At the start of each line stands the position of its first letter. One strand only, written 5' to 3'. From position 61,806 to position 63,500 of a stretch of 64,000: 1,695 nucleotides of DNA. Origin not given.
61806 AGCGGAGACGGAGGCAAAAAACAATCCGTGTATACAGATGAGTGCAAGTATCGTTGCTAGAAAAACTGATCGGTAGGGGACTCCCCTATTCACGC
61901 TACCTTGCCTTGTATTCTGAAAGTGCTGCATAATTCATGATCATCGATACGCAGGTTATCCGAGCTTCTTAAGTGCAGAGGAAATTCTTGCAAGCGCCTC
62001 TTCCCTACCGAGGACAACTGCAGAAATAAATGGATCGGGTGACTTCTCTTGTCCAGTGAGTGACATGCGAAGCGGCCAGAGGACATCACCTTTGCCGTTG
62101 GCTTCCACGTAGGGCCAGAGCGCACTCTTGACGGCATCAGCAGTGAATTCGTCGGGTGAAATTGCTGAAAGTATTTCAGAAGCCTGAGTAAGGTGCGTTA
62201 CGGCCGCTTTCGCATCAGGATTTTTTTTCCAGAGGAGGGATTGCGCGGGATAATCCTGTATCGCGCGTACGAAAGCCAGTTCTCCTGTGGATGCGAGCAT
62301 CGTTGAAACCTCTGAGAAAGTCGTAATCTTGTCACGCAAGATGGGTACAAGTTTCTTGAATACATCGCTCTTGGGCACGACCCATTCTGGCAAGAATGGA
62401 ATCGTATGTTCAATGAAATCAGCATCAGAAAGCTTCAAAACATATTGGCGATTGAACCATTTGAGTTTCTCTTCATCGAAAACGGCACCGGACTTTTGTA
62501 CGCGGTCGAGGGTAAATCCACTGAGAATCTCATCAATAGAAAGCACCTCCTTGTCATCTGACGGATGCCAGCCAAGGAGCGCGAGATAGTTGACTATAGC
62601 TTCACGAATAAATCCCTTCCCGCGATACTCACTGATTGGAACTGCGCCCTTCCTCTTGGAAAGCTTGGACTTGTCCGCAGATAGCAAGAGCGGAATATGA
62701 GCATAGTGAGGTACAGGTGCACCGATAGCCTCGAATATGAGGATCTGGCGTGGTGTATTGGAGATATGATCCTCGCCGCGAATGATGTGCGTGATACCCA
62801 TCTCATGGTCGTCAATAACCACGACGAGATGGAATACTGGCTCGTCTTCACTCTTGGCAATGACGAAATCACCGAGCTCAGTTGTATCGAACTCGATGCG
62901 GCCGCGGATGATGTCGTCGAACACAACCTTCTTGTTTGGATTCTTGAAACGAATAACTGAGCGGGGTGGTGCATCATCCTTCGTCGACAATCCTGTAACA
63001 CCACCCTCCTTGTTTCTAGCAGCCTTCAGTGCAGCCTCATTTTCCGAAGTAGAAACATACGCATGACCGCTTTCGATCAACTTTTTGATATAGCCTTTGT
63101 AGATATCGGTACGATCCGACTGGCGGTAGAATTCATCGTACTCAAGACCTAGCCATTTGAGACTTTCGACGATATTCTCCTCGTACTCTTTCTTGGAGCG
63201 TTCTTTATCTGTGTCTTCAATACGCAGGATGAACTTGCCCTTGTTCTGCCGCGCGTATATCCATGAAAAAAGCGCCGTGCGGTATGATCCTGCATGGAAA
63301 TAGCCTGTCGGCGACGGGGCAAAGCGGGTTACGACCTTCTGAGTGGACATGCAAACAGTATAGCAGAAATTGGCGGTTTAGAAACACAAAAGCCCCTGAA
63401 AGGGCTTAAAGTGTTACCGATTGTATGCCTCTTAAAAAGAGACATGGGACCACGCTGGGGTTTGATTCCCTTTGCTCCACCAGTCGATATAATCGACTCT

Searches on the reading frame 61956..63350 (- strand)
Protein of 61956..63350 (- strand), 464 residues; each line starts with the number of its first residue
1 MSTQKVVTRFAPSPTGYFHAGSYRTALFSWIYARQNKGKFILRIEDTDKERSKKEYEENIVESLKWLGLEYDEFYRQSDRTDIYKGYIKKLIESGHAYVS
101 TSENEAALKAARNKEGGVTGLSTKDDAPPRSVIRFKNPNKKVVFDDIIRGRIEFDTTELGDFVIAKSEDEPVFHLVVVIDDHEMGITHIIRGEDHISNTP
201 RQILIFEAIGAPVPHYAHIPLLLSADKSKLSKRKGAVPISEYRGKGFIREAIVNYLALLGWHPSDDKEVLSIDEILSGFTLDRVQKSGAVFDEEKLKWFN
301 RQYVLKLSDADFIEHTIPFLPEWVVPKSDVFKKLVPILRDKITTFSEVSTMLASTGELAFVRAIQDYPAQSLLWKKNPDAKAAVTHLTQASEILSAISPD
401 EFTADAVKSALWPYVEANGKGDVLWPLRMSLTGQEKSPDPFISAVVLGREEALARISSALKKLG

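Call 92: find_encoding_contigs(protein=window:61956-63350:-, flank=10000, max_places=1)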
Protein window:61956-63350:- (464 aa): 1 contig read that carries it; 1 place shown.
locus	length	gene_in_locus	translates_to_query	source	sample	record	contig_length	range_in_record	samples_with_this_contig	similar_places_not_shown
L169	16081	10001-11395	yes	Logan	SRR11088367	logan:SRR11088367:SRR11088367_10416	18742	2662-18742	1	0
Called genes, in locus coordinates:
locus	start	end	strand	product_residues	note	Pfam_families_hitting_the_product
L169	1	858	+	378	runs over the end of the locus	PF00437:T2SSE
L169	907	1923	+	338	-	PF00482:T2SSF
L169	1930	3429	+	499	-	PF08309:LVIVD (faint)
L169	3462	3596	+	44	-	-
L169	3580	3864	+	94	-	-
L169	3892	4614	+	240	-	PF02616:SMC_ScpA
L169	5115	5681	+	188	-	PF04079:SMC_ScpB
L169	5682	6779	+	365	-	PF01098:FTSW_RODA_SPOVE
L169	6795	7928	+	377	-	PF03033:Glyco_transf_28, PF04101:Glyco_tran_28_C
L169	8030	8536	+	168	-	PF23951:DUF7282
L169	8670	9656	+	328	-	PF00389:2-Hacid_dh, PF02826:2-Hacid_dh_C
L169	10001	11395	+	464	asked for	PF00749:tRNA-synt_1c, PF19269:Anticodon_2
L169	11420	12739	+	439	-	PF01551:Peptidase_M23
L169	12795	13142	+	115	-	-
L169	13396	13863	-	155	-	-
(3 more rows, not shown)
